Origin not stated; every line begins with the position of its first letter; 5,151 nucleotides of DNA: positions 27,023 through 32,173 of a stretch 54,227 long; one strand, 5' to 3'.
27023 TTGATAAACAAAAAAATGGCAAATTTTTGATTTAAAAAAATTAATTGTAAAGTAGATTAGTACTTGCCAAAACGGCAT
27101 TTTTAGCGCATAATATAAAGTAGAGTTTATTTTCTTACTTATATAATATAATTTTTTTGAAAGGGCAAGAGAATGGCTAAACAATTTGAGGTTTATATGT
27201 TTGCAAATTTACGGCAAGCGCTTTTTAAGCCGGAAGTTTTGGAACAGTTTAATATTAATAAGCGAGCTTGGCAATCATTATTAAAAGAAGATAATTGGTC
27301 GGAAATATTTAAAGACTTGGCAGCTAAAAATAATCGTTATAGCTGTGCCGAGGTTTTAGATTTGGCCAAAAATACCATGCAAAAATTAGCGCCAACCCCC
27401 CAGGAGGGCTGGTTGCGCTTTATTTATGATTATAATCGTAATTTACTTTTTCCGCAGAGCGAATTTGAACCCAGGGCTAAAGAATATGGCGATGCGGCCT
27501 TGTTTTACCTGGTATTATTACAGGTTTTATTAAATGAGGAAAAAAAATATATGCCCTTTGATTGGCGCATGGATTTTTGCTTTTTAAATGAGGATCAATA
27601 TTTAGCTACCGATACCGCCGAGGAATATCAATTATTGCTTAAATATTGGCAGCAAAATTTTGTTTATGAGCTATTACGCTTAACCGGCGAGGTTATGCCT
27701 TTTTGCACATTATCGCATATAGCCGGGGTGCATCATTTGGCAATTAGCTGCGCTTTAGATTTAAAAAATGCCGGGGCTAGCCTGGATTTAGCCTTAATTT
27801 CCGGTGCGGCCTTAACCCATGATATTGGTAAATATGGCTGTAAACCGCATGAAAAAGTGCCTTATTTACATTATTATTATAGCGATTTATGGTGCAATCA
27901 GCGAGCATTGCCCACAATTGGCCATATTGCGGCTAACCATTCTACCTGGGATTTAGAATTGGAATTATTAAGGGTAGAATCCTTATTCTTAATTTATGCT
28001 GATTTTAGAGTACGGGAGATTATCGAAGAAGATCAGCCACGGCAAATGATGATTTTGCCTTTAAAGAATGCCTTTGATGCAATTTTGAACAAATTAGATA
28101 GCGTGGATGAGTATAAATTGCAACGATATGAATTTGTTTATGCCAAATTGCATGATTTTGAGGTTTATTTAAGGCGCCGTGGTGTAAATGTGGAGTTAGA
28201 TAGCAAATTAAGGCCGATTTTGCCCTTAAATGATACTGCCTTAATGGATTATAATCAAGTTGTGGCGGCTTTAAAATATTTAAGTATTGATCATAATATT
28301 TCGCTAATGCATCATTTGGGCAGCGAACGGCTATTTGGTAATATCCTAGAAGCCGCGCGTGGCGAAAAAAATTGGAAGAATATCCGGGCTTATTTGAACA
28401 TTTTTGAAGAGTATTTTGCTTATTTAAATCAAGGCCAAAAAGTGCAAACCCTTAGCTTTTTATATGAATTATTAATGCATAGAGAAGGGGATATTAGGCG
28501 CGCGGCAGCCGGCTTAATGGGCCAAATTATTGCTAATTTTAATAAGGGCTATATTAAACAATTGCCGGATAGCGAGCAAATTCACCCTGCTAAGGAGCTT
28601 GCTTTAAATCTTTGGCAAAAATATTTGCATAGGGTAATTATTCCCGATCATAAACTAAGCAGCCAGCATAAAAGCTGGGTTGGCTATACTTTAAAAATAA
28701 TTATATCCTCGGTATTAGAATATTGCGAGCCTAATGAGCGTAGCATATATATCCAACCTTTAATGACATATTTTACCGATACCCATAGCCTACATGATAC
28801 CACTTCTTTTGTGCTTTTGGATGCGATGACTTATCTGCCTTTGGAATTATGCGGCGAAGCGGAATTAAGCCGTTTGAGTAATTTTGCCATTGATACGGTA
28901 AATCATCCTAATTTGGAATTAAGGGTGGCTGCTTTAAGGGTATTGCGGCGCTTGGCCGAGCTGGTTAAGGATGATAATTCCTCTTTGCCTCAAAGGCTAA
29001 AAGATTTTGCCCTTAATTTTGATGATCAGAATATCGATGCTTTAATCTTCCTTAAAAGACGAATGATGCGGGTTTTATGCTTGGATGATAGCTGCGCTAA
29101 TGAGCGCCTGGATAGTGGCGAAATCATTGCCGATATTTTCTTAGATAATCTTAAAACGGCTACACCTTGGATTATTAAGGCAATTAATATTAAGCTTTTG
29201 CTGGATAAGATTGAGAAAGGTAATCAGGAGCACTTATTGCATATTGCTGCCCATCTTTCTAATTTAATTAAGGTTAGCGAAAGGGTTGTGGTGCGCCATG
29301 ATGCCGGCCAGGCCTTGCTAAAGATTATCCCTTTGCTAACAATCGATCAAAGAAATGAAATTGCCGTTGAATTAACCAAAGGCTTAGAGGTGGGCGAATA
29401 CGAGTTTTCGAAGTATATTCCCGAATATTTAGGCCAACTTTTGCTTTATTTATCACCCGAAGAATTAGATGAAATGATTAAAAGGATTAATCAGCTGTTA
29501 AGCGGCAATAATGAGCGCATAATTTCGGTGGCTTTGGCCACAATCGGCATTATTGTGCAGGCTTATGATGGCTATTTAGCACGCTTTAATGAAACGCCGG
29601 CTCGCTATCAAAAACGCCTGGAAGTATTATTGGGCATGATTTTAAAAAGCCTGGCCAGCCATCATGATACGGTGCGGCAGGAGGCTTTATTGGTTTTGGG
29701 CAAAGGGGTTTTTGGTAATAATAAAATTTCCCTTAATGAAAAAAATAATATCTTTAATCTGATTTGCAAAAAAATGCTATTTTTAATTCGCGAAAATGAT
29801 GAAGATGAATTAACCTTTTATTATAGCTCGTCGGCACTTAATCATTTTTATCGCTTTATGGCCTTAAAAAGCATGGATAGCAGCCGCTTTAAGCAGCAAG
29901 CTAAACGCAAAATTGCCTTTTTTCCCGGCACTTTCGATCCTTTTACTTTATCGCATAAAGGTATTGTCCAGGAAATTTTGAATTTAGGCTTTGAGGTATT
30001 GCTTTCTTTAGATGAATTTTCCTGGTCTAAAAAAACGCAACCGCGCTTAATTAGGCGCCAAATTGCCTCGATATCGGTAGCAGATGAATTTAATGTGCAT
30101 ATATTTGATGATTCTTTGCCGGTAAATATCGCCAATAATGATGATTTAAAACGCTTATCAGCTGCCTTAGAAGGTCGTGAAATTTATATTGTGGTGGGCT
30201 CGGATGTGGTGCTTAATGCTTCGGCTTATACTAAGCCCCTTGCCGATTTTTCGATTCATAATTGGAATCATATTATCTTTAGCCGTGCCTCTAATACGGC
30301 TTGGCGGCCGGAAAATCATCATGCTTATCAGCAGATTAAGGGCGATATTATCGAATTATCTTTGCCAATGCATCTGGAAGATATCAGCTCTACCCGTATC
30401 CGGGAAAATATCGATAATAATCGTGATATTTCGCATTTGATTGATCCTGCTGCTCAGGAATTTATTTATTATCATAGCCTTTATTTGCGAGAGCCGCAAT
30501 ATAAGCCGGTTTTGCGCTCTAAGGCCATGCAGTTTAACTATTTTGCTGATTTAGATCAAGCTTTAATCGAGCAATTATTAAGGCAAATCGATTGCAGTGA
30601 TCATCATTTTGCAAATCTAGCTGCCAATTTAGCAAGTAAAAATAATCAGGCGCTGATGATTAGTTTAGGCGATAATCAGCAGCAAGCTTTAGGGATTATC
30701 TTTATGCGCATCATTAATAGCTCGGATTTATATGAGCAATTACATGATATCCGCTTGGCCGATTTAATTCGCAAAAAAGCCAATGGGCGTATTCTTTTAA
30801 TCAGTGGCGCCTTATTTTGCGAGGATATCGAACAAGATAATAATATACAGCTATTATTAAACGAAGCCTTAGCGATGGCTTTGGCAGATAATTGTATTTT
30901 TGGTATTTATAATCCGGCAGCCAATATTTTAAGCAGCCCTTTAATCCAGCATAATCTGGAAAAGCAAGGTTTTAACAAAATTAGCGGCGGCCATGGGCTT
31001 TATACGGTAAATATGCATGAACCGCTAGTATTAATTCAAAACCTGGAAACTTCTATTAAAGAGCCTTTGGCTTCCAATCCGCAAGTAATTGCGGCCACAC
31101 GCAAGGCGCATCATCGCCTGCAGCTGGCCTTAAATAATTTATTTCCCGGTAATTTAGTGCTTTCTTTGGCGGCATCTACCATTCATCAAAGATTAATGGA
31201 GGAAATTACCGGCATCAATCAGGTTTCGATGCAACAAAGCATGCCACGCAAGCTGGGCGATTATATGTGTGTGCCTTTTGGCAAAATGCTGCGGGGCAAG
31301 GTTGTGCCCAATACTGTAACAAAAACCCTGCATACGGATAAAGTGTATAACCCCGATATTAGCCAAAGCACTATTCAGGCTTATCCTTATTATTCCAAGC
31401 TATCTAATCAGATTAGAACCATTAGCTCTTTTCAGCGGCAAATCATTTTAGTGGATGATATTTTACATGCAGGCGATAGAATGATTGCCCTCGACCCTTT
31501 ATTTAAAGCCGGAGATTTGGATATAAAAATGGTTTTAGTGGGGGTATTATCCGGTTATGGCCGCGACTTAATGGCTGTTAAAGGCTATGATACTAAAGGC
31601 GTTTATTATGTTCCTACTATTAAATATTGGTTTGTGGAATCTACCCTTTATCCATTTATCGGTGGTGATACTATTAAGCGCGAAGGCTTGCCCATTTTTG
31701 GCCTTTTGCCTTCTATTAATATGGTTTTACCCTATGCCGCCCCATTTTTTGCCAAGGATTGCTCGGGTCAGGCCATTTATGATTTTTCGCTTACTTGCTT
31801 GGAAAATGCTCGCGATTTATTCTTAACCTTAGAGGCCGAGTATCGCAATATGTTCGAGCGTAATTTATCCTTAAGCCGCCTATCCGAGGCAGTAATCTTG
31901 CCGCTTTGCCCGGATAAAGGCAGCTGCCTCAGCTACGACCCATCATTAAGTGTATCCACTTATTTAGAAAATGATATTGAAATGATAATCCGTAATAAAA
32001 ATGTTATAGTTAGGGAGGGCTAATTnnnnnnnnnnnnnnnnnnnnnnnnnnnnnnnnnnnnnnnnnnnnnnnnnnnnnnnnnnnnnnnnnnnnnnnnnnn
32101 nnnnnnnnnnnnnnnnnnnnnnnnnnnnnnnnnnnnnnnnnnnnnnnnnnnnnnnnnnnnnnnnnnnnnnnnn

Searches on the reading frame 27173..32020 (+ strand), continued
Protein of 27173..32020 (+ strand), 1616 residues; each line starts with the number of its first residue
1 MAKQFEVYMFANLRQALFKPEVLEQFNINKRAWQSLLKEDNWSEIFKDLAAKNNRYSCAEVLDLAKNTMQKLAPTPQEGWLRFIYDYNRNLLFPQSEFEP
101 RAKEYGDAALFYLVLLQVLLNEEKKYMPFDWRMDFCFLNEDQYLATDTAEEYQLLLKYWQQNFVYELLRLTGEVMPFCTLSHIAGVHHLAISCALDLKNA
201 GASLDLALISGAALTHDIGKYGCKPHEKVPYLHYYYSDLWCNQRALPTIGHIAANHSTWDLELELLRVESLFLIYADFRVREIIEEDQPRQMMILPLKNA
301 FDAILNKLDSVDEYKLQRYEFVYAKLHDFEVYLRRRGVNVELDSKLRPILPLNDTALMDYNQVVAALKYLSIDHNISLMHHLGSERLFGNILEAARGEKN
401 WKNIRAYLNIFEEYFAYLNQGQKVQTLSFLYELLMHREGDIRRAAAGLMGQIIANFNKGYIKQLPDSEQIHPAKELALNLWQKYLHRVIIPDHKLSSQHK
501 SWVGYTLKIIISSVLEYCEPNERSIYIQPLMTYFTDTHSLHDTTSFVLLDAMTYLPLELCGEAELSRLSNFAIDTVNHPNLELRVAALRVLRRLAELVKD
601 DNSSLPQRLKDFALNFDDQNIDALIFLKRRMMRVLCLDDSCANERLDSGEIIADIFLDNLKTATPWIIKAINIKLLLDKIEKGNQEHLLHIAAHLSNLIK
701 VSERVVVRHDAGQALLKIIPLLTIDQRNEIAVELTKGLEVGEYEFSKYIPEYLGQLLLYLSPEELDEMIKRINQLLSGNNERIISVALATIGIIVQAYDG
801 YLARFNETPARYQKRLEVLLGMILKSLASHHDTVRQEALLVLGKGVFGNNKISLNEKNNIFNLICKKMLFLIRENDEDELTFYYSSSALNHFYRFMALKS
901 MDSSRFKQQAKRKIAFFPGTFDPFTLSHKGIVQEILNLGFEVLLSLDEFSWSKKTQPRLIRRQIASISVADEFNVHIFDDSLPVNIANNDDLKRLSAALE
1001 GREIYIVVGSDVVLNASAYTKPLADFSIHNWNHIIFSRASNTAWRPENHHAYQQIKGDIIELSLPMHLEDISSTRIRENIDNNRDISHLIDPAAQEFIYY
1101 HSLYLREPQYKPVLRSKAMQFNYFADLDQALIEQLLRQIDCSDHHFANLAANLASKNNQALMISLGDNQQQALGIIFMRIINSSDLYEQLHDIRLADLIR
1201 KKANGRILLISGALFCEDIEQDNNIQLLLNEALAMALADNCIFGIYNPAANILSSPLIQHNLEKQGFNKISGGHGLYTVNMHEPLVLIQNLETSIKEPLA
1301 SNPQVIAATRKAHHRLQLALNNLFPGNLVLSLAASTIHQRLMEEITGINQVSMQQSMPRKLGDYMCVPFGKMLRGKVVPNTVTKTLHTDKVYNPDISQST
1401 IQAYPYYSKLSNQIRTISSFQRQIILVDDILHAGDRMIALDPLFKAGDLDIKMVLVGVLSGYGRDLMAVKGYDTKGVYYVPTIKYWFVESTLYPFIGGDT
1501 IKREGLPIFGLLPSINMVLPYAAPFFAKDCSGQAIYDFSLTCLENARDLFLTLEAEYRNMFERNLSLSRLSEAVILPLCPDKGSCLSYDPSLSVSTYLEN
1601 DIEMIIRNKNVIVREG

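Call 65: search_protein_families(library=ncbifam, alignment_id=A5, max_evalue=0.01)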
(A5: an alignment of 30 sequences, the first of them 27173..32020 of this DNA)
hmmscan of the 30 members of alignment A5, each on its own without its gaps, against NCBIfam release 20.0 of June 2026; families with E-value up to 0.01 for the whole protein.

A. member 1, window:27173-32020:+ (1616 aa): 10 families
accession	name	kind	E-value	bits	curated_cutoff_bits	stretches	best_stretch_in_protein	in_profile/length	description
NF000840.1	PRK00071.1-3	equivalog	4.3e-09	36.1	150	1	909-1105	3-199/201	nicotinate-nucleotide adenylyltransferase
TIGR00482.1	TIGR00482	equivalog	6.9e-09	36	112.45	1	917-1104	2-194/194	nicotinate (nicotinamide) nucleotide adenylyltransferase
NF005519.0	PRK07152.1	equivalog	6.7e-07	28.6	315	1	912-1127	1-185/361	nicotinate-nucleotide adenylyltransferase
NF006479.0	PRK08887.1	equivalog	2.7e-06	27.3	164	0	1070-1105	136-171/174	nicotinate-nicotinamide nucleotide adenylyltransferase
NF045665.1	NTPtran_DVU1551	equivalog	5.2e-06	25.7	315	1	146-228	180-266/359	DVU_1551 family NTP transferase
NF000841.0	PRK00071.1-4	equivalog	1.6e-05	24.8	197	1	907-1104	2-192/194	nicotinate-nucleotide adenylyltransferase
NF000842.0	PRK00071.2-1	equivalog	5.4e-05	22.9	167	1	912-1104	2-184/191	nicotinate-nucleotide adenylyltransferase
NF000839.0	PRK00071.1-1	equivalog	0.00018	21.5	187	0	1047-1105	160-216/219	nicotinate-nucleotide adenylyltransferase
TIGR00125.1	cyt_tran_rel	domain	0.00043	20.4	27.7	1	914-954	1-44/65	adenylyltransferase/cytidyltransferase family protein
TIGR01510.1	coaD_prev_kdtB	equivalog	0.0036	17.3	103.3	0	914-990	1-78/155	pantetheine-phosphate adenylyltransferase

B. families by the number of members that match (of 30 scanned): 18 families
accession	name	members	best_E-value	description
TIGR00482.1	TIGR00482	27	9.6e-19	nicotinate (nicotinamide) nucleotide adenylyltransferase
NF000840.1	PRK00071.1-3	27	3.4e-16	nicotinate-nucleotide adenylyltransferase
NF000839.0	PRK00071.1-1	25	1.4e-10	nicotinate-nucleotide adenylyltransferase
NF006479.0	PRK08887.1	23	2e-09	nicotinate-nicotinamide nucleotide adenylyltransferase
NF000842.0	PRK00071.2-1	21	8.5e-10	nicotinate-nucleotide adenylyltransferase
NF000841.0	PRK00071.1-4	20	4.5e-11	nicotinate-nucleotide adenylyltransferase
TIGR01510.1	coaD_prev_kdtB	20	3.5e-09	pantetheine-phosphate adenylyltransferase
NF045665.1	NTPtran_DVU1551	20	5.4e-08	DVU_1551 family NTP transferase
NF005519.0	PRK07152.1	19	8.7e-13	nicotinate-nucleotide adenylyltransferase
TIGR00125.1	cyt_tran_rel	19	2.5e-07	adenylyltransferase/cytidyltransferase family protein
TIGR00295.1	TIGR00295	12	4.3e-05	TIGR00295 family protein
NF002635.0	PRK02304.1-4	10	0.00011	adenine phosphoribosyltransferase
NF040646.1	HPT_Archaea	6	0.00039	hypoxanthine/guanine phosphoribosyltransferase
NF006605.0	PRK09162.1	3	0.0002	hypoxanthine-guanine phosphoribosyltransferase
TIGR00277.1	HDIG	2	0.00061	HDIG domain-containing metalloprotein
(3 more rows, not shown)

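Call 76: list_cluster_members(proteins=[P0001, P0009, P0011, P0039, P0050, P0069, P0073, P0116, P0060, P0024])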
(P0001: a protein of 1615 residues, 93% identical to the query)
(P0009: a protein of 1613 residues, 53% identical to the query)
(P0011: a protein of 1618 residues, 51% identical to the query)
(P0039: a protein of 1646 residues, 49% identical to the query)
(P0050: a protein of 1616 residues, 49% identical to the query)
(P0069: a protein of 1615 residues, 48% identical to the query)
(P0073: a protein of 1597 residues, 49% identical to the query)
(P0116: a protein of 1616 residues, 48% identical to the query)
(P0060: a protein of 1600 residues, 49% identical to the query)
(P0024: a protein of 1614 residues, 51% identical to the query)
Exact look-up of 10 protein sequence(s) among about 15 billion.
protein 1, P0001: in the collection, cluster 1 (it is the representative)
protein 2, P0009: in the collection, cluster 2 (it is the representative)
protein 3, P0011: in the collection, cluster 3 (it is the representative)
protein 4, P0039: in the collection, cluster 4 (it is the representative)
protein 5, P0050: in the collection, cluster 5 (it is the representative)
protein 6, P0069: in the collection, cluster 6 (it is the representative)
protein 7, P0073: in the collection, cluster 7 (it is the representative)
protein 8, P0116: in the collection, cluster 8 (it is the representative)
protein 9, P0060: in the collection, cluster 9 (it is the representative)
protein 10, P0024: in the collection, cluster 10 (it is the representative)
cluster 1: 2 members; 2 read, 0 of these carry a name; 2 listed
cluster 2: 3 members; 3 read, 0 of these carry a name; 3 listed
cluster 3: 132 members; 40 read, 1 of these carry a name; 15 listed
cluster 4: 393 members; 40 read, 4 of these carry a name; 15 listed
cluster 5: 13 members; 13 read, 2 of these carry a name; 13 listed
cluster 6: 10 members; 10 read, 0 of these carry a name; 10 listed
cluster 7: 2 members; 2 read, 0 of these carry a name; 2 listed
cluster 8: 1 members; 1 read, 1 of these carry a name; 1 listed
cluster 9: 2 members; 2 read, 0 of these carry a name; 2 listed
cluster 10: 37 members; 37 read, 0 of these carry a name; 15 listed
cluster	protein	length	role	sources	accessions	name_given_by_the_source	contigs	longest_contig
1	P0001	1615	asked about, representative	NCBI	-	-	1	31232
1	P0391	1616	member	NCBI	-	-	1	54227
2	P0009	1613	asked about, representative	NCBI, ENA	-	-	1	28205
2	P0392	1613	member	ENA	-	-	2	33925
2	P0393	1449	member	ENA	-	-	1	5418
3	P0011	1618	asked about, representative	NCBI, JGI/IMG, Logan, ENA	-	-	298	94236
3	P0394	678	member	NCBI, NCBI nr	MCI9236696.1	MAG: cytidyltransferase-related domain protein, partial [Anaerotruncus sp.] | cytidyltransferase-related domain protein [Anaerotruncus sp.]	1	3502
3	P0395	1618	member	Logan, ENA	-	-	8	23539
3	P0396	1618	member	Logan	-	-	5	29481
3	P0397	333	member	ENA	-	-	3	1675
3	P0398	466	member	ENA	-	-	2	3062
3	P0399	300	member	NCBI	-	-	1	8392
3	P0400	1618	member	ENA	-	-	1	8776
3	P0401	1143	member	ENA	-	-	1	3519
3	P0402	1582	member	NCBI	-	-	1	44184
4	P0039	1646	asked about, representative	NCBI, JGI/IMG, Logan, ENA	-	nicotinic acid mononucleotide adenylyltransferase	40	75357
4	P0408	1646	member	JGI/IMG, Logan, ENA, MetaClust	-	\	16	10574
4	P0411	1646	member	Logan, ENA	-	-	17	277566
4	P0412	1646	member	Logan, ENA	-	-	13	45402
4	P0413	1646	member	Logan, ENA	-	-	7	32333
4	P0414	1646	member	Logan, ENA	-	-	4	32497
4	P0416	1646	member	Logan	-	-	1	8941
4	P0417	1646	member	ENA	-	-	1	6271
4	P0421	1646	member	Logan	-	-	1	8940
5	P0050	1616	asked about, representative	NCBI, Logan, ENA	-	-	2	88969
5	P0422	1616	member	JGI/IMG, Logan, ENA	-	nicotinic acid mononucleotide adenylyltransferase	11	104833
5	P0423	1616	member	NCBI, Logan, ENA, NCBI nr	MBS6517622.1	MAG: cytidyltransferase-related domain protein [Clostridium sp.] | cytidyltransferase-related domain protein [Clostridium sp.]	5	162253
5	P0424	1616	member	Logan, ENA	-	-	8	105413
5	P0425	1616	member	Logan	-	-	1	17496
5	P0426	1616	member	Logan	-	-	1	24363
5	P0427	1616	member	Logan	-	-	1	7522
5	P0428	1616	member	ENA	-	-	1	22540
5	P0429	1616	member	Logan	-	-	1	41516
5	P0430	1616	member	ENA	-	-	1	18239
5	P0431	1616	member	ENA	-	-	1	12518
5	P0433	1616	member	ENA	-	-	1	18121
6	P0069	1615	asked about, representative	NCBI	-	-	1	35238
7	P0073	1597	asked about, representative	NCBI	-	-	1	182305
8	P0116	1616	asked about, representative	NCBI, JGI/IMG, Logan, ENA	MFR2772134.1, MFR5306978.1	MAG: nicotinate-nicotinamide nucleotide adenylyltransferase [Clostridium sp.] | nicotinic acid mononucleotide adenylyltransferase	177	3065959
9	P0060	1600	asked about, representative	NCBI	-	-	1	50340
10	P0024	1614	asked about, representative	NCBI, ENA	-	-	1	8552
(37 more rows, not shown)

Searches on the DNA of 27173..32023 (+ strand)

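Call 8: search_dna_similar(query=window:27173-32023:+, collection=plasmids, mode=near)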
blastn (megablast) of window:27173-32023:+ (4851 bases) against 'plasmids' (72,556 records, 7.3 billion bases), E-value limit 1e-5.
No match.
